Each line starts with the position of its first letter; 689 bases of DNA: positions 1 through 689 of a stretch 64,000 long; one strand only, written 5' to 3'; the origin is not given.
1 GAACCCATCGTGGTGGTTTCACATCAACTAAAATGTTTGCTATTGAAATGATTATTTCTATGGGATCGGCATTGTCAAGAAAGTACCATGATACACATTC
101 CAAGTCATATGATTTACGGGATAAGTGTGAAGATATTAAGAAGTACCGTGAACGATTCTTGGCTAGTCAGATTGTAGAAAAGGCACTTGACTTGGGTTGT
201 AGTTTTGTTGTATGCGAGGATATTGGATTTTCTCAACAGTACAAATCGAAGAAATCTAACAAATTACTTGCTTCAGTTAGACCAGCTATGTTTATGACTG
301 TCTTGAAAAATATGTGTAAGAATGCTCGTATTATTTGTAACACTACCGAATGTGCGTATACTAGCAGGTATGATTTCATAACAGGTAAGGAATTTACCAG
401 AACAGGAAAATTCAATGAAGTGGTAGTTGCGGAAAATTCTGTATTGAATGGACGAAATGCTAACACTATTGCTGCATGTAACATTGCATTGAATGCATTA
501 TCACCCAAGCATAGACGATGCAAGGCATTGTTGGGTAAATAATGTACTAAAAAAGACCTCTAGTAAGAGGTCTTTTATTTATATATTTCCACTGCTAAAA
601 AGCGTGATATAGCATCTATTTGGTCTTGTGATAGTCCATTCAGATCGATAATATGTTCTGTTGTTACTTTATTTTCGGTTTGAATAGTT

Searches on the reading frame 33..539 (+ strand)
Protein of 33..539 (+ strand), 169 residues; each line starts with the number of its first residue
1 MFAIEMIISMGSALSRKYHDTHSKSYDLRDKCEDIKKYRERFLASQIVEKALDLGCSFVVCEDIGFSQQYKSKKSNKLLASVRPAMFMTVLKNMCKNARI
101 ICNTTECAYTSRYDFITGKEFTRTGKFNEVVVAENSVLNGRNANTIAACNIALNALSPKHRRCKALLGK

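Call 70: search_protein_families(library=pfam, alignment_id=A9, max_evalue=0.001)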
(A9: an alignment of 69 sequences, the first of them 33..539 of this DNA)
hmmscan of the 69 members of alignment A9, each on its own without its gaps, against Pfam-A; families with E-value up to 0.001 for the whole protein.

A. member 1, window:33-539:+ (169 aa): 0 families

B. families by the number of members that match (of 69 scanned): 17 families
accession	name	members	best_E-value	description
PF00145.23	DNA_methylase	1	1.4e-42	C-5 cytosine-specific DNA methylase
PF02146.23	SIR2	1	2.2e-35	Sir2 family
PF14239.11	RRXRR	1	5.9e-35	RRXRR protein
PF01145.31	Band_7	1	7.3e-26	SPFH domain / Band 7 family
PF00239.26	Resolvase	1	2.4e-25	Resolvase, N terminal domain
PF18143.6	HAD_SAK_2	1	4.1e-24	HAD domain in Swiss Army Knife RNA repair proteins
PF11026.13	DUF2721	1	3e-16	Protein of unknown function (DUF2721)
PF22885.1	DUF7020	1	6.5e-09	Domain of unknown function (DUF7020)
PF04055.27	Radical_SAM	1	5.2e-08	Radical SAM superfamily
PF12728.13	HTH_17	1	4.7e-07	Helix-turn-helix domain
PF24240.1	DUF7448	1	5.7e-07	Domain of unknown function (DUF7448)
PF13411.12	MerR_1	1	1.6e-06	MerR HTH family regulatory protein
PF00376.29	MerR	1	1.1e-05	MerR family regulatory protein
PF06319.18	MmcB-like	1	2.2e-05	DNA repair protein MmcB-like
PF07510.16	GmrSD_C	1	5e-05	GmrSD restriction endonucleases, C-terminal domain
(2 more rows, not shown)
